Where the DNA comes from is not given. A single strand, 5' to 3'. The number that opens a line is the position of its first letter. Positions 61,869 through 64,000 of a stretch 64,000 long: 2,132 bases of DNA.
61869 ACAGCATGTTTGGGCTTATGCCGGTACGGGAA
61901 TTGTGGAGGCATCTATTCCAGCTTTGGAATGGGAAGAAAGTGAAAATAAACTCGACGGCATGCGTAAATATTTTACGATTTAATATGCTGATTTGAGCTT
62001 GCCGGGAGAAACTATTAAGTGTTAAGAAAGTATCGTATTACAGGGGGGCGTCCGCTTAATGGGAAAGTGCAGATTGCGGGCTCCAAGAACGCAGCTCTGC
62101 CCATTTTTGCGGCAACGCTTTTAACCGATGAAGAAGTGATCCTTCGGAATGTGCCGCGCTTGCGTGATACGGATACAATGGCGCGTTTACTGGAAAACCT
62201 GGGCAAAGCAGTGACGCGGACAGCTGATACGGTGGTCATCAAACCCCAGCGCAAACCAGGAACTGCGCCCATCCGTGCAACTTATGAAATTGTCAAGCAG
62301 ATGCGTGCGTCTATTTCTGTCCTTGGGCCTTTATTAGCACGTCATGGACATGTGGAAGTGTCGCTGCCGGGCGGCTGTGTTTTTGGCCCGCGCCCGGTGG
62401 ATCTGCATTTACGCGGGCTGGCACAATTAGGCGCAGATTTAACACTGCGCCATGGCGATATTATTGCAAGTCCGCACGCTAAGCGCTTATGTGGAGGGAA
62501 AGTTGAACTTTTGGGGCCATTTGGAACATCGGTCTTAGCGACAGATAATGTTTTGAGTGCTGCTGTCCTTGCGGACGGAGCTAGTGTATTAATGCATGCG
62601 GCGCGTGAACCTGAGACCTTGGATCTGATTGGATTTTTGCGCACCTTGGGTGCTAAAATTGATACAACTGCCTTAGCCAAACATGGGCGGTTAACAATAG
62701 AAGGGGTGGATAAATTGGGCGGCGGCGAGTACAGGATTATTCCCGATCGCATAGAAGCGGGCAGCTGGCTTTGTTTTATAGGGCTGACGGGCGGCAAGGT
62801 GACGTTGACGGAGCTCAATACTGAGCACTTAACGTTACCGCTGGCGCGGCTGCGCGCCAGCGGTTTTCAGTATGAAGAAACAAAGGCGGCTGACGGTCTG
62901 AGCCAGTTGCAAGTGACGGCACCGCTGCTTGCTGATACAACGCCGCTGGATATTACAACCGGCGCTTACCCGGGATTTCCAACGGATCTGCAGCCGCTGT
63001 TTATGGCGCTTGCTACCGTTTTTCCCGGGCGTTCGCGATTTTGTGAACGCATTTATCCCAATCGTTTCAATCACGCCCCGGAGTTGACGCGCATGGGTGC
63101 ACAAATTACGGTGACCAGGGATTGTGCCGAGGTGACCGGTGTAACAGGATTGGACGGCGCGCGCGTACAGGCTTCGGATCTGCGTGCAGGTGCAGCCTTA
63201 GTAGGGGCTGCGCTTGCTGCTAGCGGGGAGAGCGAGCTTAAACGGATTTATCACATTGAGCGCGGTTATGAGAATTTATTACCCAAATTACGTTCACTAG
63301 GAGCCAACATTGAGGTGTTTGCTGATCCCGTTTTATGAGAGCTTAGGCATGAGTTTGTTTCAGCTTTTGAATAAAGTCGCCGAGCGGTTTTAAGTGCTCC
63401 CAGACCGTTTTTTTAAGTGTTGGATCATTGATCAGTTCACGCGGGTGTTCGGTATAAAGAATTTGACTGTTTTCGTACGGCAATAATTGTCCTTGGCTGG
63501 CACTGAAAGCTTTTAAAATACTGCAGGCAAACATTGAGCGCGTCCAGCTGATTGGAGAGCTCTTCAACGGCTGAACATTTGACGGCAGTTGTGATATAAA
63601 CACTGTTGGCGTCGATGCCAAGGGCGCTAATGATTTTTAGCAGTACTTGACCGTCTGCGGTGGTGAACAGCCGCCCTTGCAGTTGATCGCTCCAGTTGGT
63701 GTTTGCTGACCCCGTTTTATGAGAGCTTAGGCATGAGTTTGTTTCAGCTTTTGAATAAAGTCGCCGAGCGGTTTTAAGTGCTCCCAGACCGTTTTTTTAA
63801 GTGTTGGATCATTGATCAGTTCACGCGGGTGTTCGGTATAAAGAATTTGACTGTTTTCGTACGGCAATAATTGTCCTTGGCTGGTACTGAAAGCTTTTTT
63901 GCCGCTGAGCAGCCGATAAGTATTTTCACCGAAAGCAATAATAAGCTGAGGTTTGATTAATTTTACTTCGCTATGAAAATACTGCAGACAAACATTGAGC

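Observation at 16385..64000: Recurrent pattern: five recent tandem segmental duplications in 64 kb, four of them straddling convergent gene ends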

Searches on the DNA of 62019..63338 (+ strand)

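Call 60: search_rna_families(source=L020, start=8000, end=10200, threshold=gathering)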
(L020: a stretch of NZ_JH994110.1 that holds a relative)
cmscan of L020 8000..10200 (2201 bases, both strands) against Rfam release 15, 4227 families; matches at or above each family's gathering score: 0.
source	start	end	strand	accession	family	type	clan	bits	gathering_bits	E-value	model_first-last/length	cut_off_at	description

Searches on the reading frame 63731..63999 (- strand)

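Call 49: search_protein_families(library=pfam, proteins=[window:63731-63999:-], max_evalue=0.0001)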
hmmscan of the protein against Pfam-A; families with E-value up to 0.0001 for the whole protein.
window:63731-63999:- (89 aa): 1 family
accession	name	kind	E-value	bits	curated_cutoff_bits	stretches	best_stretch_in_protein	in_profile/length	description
PF03167.25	UDG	-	1.1e-07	32.5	24.3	1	3-76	70-141/141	Uracil DNA glycosylase superfamily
